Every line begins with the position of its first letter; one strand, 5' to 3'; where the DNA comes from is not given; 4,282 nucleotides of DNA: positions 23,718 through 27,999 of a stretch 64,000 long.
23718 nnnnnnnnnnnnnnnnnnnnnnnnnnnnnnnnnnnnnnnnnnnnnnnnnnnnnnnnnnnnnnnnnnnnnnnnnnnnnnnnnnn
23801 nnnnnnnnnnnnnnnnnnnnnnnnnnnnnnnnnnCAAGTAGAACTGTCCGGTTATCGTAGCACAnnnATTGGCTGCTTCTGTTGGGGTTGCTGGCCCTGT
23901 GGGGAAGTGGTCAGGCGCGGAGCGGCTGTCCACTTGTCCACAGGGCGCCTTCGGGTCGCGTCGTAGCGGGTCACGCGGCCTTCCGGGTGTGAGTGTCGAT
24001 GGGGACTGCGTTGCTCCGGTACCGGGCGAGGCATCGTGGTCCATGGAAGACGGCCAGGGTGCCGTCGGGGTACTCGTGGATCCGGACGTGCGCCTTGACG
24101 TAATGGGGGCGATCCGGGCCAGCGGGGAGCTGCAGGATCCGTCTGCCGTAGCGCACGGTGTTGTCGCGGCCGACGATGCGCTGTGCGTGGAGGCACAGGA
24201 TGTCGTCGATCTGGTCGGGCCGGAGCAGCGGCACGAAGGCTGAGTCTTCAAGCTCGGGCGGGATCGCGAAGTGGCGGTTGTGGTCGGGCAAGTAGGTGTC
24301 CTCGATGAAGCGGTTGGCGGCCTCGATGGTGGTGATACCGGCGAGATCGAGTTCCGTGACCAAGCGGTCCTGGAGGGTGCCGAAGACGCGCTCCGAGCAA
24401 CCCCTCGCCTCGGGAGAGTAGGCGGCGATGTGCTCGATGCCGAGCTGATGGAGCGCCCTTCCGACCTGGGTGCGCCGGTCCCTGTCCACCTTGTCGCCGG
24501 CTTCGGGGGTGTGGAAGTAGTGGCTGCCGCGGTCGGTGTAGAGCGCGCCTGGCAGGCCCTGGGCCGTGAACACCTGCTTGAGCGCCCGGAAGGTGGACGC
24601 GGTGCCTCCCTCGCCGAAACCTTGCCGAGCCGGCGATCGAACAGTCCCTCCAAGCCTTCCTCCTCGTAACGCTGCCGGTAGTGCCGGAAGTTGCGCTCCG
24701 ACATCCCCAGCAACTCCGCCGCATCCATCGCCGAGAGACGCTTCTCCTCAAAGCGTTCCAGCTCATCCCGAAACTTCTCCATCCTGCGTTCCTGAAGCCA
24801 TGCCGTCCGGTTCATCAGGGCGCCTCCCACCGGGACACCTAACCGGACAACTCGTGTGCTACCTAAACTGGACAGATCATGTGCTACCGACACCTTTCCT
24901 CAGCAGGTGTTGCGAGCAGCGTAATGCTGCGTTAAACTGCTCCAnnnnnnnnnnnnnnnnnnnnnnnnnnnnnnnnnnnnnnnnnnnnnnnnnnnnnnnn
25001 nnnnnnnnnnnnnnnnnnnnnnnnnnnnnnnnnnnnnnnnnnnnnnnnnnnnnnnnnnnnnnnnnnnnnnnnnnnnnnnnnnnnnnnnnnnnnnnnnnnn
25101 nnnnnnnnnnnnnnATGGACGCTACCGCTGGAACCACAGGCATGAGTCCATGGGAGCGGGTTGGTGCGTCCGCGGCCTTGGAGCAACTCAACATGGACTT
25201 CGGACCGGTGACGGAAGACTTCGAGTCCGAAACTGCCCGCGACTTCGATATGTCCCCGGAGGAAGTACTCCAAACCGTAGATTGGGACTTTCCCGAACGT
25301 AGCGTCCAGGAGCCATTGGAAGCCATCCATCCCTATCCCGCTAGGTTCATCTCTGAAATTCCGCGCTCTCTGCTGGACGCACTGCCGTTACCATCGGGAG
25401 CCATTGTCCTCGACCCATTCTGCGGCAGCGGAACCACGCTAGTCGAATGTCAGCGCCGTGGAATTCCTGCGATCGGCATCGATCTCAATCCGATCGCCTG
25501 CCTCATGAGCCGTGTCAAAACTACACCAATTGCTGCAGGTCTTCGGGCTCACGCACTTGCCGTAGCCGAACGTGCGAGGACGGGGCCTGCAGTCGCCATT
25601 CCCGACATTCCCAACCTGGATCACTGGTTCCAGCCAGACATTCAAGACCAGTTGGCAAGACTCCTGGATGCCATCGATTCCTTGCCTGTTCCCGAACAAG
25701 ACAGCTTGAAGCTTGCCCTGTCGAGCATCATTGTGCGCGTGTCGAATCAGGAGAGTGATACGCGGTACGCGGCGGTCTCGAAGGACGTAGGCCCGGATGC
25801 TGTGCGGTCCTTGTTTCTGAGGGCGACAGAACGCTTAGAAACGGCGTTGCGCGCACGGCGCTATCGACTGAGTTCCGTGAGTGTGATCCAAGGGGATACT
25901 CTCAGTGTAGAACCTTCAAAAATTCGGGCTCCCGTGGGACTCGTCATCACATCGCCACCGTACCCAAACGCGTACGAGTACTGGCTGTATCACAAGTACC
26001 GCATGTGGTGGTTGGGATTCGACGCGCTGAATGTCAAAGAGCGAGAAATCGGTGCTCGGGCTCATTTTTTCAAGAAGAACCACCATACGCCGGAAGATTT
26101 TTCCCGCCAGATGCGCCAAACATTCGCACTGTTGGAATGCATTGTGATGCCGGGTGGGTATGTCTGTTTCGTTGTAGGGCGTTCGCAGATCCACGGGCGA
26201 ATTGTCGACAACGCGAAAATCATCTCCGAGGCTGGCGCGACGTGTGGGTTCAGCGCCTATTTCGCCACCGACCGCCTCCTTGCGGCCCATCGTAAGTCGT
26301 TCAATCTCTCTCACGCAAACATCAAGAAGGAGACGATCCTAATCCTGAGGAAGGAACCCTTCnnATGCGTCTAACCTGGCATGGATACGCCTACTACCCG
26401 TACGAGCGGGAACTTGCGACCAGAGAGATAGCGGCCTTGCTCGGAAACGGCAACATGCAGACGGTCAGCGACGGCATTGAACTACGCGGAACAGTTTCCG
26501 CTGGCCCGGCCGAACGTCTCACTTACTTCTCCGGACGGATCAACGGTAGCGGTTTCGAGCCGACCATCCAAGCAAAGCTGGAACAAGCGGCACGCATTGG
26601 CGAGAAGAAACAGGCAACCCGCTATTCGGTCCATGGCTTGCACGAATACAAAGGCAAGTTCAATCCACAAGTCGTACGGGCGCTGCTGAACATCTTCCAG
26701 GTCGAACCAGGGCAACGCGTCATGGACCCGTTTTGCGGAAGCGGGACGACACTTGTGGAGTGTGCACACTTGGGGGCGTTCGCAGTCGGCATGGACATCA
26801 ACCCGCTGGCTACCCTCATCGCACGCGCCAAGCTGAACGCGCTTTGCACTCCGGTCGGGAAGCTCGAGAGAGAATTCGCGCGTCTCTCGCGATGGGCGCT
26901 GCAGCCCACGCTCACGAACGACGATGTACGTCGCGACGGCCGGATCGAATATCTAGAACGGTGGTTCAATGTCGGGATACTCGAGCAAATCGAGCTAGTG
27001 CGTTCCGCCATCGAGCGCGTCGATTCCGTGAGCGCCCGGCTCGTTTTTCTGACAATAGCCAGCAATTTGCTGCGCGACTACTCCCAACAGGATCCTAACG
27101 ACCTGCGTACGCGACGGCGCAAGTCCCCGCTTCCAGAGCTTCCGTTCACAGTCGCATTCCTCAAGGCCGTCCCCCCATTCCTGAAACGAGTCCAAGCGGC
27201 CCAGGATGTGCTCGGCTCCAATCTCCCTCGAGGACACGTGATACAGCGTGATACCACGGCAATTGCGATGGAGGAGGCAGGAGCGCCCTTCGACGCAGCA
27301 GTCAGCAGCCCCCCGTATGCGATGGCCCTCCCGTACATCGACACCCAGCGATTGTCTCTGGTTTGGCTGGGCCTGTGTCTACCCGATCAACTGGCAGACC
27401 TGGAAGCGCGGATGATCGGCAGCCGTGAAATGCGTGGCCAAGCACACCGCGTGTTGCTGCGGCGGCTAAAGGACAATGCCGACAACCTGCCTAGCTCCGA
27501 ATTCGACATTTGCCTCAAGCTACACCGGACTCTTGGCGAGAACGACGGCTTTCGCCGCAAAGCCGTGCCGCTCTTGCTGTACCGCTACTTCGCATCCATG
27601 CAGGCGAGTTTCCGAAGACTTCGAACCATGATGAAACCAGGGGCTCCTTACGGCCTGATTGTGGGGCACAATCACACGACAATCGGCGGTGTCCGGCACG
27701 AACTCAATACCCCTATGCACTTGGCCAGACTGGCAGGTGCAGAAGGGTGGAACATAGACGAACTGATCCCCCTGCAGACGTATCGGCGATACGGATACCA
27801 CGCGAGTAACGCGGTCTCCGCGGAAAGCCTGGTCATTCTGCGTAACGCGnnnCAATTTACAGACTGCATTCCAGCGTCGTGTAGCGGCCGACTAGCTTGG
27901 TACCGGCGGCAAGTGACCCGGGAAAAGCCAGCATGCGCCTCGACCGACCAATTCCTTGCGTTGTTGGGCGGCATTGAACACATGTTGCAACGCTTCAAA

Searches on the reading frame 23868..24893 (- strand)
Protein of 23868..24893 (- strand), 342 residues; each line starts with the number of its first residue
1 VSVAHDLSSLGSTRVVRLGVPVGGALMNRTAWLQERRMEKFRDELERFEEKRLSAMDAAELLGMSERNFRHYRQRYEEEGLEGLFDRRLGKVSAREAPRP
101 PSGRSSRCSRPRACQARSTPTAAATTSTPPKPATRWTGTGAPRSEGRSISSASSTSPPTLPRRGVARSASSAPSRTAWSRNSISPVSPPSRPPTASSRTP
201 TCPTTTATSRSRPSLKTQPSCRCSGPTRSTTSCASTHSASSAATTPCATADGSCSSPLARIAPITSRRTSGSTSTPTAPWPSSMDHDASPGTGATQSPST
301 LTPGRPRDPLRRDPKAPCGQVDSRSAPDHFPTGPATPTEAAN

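Call 10: search_protein_families(library=pfam, proteins=[window:23868-24893:-], max_evalue=0.001)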
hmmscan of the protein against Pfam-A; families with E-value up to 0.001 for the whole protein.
window:23868-24893:- (342 aa): 3 families
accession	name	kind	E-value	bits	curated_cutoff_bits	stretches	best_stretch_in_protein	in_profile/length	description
PF13551.12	HTH_29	-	1.1e-08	35.4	28.1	1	54-89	14-49/64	Winged helix-turn helix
PF13518.12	HTH_28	-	1.4e-07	31.9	25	1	52-88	13-48/52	Helix-turn-helix domain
PF13384.12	HTH_23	-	5.2e-06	26.6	24.6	1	48-84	14-49/50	Homeodomain-like domain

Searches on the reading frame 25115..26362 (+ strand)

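Call 10: search_protein_families(library=pfam, proteins=[window:25115-26362:+], max_evalue=0.001)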
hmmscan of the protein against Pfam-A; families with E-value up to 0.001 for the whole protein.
window:25115-26362:+ (416 aa): 2 families
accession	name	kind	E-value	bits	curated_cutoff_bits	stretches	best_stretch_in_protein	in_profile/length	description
PF01555.25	N6_N4_Mtase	-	3.3e-15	57.1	26.7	1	66-129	153-216/221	DNA methylase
PF01170.24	UPF0020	-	9.5e-05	22.6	22.3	0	80-112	14-46/197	RMKL-like, methyltransferase domain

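Call 61: search_protein_families(library=padloc, proteins=[window:25115-26362:+], max_evalue=0.001)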
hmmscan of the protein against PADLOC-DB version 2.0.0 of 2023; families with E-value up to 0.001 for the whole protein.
window:25115-26362:+ (416 aa): 44 families (the best 25 are shown)
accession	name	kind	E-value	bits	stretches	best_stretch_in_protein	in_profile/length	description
PDLC03364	MTase_II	-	1.5e-130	433.5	1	50-413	14-379/380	Type II methyltransferase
PDLC03322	MTase_II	-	1.6e-26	91.2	1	49-285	17-273/446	Type II methyltransferase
PDLC03380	MTase_II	-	2.8e-25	87.3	2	52-140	15-102/393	Type II methyltransferase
PDLC03239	MTase_II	-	3e-22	76.9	1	74-372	71-391/442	Type II methyltransferase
PDLC03362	MTase_II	-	3.5e-22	76.9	1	73-306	48-294/438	Type II methyltransferase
PDLC03224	MTase_II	-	2.1e-19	67.8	2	74-218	73-225/481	Type II methyltransferase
PDLC03369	MTase_II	-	3.5e-19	66.9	1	70-136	116-182/532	Type II methyltransferase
PDLC03325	MTase_II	-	1.6e-18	64.6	2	74-142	72-139/426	Type II methyltransferase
PDLC03353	MTase_II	-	3.4e-16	57.6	2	57-125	176-239/260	Type II methyltransferase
PDLC03360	MTase_II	-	4.7e-16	56.8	1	56-216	24-189/441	Type II methyltransferase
PDLC03249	MTase_II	-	1e-13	49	1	66-136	102-180/541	Type II methyltransferase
PDLC03377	MTase_II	-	1.1e-13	48.6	1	69-140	96-167/504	Type II methyltransferase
PDLC03306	MTase_II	-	4.3e-11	40.4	1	94-289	52-256/422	Type II methyltransferase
PDLC03367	MTase_II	-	3.4e-10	36.9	1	69-139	17-86/633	Type II methyltransferase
PDLC03387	MTase_II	-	1.5e-09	35.5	1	77-132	217-271/289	Type II methyltransferase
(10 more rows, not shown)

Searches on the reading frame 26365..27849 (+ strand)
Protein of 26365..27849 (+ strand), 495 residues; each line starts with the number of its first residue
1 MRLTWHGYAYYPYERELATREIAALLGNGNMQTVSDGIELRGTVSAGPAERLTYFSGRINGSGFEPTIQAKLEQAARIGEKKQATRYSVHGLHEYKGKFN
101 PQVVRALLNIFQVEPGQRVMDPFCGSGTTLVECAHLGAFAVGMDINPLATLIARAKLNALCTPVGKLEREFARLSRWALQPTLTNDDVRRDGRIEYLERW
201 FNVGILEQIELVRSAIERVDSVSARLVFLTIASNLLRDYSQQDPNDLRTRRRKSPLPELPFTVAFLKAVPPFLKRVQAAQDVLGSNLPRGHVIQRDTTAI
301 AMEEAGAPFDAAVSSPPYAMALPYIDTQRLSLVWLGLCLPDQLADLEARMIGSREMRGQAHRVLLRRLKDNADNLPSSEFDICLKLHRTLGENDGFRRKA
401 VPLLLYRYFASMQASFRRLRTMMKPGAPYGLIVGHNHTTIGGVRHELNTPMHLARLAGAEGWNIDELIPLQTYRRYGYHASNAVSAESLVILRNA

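Call 10: search_protein_families(library=pfam, proteins=[window:26365-27849:+], max_evalue=0.001)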
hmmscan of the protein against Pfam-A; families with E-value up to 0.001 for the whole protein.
window:26365-27849:+ (495 aa): 2 families
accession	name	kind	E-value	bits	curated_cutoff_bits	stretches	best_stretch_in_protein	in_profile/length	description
PF01170.24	UPF0020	-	7e-10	39.4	22.3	1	95-141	8-54/197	RMKL-like, methyltransferase domain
PF01555.25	N6_N4_Mtase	-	1.1e-08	35.8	26.7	1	86-147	159-213/221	DNA methylase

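Call 61: search_protein_families(library=padloc, proteins=[window:26365-27849:+], max_evalue=0.001)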
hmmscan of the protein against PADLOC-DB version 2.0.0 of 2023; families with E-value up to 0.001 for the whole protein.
window:26365-27849:+ (495 aa): 37 families (the best 25 are shown)
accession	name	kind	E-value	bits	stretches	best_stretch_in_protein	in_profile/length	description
PDLC03377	MTase_II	-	1.5e-131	437.5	1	2-494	4-503/504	Type II methyltransferase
PDLC03380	MTase_II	-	1.1e-28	98.6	1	81-340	23-294/393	Type II methyltransferase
PDLC03322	MTase_II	-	5.1e-25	86.2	1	81-434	28-376/446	Type II methyltransferase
PDLC03369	MTase_II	-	7.6e-24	82.3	1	69-157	95-182/532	Type II methyltransferase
PDLC03364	MTase_II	-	2.4e-23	80.8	1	87-338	30-269/380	Type II methyltransferase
PDLC03224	MTase_II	-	2.4e-21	74.2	1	88-437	66-422/481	Type II methyltransferase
PDLC03362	MTase_II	-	2.6e-18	64.1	1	85-357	39-310/438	Type II methyltransferase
PDLC03249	MTase_II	-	3e-18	64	1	84-159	99-182/541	Type II methyltransferase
PDLC03239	MTase_II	-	2.3e-14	50.9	1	85-160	61-137/442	Type II methyltransferase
PDLC03325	MTase_II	-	7.5e-13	46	1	82-159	57-135/426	Type II methyltransferase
PDLC03306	MTase_II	-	7.7e-13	46.2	1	85-337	26-269/422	Type II methyltransferase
PDLC04134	mad2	-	4.1e-11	40.4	1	101-159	277-335/492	mads_2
PDLC03389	MTase_II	-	9.1e-11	39.1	1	85-435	52-393/445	Type II methyltransferase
PDLC03351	MTase_II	-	3.5e-10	37.6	1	89-149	121-180/348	Type II methyltransferase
PDLC03360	MTase_II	-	5.1e-10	36.9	1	80-238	27-181/441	Type II methyltransferase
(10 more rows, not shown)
